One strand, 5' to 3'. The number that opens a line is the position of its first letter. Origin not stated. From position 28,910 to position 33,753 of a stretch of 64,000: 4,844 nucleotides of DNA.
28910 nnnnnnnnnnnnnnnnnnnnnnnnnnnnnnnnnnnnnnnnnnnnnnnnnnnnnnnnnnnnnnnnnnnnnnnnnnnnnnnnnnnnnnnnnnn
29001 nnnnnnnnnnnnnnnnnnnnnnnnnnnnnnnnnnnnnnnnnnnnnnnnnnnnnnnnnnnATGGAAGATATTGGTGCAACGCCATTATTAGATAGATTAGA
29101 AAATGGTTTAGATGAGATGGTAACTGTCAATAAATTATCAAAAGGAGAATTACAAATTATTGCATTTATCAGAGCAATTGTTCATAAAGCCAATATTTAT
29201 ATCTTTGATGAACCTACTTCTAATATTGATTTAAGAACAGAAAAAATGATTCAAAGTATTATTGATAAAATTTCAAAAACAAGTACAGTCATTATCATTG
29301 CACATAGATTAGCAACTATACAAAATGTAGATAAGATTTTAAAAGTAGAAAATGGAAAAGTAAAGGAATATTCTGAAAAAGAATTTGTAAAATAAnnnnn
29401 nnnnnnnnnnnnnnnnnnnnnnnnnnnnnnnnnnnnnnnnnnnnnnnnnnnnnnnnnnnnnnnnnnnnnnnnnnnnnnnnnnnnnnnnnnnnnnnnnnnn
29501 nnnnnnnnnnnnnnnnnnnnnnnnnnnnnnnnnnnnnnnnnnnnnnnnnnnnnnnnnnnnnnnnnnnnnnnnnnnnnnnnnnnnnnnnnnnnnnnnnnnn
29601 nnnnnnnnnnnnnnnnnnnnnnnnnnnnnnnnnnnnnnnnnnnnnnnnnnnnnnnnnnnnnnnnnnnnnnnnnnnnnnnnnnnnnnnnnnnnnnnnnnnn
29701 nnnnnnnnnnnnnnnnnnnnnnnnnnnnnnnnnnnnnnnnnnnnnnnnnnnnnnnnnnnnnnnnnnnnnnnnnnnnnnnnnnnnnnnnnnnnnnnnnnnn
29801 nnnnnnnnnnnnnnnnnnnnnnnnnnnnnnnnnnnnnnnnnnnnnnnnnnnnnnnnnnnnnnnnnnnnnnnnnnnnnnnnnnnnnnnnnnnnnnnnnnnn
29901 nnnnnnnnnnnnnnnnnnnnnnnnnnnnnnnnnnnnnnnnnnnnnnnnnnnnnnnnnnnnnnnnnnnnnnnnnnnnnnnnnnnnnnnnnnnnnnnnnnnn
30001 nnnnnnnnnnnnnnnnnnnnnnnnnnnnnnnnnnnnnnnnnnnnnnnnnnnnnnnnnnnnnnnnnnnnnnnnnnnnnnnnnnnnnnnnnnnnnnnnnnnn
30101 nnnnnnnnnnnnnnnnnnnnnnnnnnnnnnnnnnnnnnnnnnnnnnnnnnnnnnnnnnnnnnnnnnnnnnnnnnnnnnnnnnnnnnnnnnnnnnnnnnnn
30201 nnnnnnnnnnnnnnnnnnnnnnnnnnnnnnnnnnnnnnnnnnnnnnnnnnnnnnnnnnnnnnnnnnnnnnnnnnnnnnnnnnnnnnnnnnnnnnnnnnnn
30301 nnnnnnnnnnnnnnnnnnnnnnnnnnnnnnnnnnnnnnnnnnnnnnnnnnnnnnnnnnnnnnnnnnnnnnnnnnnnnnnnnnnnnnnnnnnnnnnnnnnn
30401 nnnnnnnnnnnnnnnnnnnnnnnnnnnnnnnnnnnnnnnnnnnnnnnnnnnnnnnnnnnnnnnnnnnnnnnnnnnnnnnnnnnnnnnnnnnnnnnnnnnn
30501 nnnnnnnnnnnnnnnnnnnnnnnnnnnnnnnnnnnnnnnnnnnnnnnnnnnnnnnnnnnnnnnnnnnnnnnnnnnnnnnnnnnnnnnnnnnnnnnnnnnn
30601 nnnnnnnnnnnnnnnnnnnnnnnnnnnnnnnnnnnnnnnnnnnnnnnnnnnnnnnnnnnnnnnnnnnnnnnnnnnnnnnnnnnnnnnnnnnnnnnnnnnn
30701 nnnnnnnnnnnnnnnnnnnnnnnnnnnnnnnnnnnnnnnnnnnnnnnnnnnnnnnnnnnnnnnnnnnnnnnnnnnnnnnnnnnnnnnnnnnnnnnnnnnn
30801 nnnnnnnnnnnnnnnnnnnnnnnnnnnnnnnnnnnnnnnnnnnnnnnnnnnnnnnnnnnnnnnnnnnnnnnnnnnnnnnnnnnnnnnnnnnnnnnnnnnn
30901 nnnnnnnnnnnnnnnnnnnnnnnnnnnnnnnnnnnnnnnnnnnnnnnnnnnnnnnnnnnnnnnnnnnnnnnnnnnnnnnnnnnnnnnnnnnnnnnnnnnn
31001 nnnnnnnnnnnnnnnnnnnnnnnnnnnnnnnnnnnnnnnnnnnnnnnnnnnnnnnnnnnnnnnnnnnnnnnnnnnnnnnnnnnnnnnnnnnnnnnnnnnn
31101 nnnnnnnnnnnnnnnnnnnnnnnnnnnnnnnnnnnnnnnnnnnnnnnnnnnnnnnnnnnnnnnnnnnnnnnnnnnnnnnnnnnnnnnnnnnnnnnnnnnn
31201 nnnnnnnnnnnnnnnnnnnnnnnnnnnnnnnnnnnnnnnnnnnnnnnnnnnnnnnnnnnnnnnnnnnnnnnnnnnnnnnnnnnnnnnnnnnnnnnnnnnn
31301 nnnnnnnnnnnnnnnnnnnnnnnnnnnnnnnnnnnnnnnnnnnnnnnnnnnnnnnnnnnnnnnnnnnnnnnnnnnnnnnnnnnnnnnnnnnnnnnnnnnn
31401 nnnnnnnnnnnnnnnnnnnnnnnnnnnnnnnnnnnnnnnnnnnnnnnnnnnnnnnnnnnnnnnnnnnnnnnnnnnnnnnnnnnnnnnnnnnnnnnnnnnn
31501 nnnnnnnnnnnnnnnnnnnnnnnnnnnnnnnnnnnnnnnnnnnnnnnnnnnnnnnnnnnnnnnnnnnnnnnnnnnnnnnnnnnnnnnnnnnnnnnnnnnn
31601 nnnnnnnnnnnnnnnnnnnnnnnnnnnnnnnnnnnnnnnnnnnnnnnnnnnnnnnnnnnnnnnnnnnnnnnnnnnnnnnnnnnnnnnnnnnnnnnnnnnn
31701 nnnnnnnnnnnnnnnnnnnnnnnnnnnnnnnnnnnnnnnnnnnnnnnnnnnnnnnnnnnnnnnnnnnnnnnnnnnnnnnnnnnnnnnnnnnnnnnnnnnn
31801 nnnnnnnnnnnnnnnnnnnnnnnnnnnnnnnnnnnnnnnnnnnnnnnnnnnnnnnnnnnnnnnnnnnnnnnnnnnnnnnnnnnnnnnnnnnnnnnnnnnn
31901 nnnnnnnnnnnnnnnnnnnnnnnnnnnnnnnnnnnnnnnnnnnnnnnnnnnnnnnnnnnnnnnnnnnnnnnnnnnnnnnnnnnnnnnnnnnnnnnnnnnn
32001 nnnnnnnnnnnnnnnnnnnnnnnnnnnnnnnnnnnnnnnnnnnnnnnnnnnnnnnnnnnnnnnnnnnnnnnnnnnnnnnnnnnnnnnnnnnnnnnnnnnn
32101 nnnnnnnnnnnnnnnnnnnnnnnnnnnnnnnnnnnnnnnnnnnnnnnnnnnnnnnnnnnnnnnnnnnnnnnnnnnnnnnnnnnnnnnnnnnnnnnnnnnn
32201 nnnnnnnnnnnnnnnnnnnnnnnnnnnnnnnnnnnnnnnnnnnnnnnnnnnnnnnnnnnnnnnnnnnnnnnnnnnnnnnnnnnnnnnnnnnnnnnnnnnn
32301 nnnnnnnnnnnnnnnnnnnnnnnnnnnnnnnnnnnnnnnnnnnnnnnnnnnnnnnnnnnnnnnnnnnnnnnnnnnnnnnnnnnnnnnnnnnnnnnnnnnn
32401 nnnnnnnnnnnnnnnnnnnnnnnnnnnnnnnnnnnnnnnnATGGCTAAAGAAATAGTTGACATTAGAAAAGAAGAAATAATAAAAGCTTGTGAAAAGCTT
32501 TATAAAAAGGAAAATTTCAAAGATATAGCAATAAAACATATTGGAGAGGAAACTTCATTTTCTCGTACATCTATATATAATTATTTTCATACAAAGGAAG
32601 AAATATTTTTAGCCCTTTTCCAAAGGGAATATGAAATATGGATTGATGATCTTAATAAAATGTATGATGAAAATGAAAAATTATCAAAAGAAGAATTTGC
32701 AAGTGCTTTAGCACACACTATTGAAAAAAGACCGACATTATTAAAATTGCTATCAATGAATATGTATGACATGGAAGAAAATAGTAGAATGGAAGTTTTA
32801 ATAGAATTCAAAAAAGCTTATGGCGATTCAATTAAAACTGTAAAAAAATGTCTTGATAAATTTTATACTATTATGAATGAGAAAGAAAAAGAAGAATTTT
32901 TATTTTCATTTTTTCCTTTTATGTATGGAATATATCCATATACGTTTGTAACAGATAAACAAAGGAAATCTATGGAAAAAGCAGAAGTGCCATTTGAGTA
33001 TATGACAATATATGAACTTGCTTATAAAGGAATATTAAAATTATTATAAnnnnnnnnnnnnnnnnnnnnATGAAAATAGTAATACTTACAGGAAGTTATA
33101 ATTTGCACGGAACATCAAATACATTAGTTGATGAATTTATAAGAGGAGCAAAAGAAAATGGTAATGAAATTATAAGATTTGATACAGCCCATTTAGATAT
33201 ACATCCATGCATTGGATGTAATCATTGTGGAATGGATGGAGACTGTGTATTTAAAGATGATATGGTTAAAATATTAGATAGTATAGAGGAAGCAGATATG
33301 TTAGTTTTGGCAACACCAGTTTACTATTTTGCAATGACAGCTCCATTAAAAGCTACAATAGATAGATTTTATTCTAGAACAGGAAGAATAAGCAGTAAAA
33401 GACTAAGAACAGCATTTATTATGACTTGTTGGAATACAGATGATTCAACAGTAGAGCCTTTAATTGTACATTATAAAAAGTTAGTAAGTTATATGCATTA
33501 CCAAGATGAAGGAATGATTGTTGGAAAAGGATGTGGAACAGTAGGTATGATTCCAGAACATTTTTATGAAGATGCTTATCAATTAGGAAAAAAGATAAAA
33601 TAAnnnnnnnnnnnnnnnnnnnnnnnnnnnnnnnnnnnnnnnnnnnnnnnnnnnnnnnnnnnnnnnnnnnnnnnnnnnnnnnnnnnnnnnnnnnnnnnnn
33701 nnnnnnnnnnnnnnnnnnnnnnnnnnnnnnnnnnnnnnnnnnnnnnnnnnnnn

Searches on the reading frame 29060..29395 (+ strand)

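Call 16: search_protein_families(library=pfam, proteins=[window:29060-29395:+])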
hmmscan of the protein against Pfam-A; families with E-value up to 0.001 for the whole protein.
window:29060-29395:+ (111 aa): 2 families
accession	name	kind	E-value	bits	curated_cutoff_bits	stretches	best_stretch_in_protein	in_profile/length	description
PF02463.25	SMC_N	-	2.2e-08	34.2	40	1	20-98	131-213/220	RecF/RecN/SMC N terminal domain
PF00005.33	ABC_tran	-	1.6e-06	29.2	25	1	16-54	95-137/137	ABC transporter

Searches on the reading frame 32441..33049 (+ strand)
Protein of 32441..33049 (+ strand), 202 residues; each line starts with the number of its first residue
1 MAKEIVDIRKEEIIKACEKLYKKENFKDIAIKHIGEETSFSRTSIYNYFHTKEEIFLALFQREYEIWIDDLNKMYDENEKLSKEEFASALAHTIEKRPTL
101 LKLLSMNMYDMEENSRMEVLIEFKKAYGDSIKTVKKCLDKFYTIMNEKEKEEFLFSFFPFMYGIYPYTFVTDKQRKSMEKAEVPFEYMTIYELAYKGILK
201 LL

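Call 16: search_protein_families(library=pfam, proteins=[window:32441-33049:+])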
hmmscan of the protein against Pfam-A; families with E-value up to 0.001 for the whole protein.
window:32441-33049:+ (202 aa): 2 families
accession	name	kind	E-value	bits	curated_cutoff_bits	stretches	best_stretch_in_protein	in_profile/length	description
PF17929.6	TetR_C_34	-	2.3e-12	47.5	26.3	1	85-184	1-100/120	Tetracyclin repressor-like, C-terminal domain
PF00440.29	TetR_N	-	1.5e-06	28.3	24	1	13-59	1-47/47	Bacterial regulatory proteins, tetR family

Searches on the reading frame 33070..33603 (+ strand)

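Call 17: search_protein_families(library=pfam, proteins=[window:33070-33603:+])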
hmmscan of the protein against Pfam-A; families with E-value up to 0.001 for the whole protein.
window:33070-33603:+ (177 aa): 2 families
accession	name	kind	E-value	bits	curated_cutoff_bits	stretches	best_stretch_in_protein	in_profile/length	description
PF03358.20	FMN_red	-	2e-18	66.9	24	1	1-101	1-97/152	NADPH-dependent FMN reductase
PF02525.22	Flavodoxin_2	-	2.5e-11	44.1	27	1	1-102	1-105/198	Flavodoxin-like fold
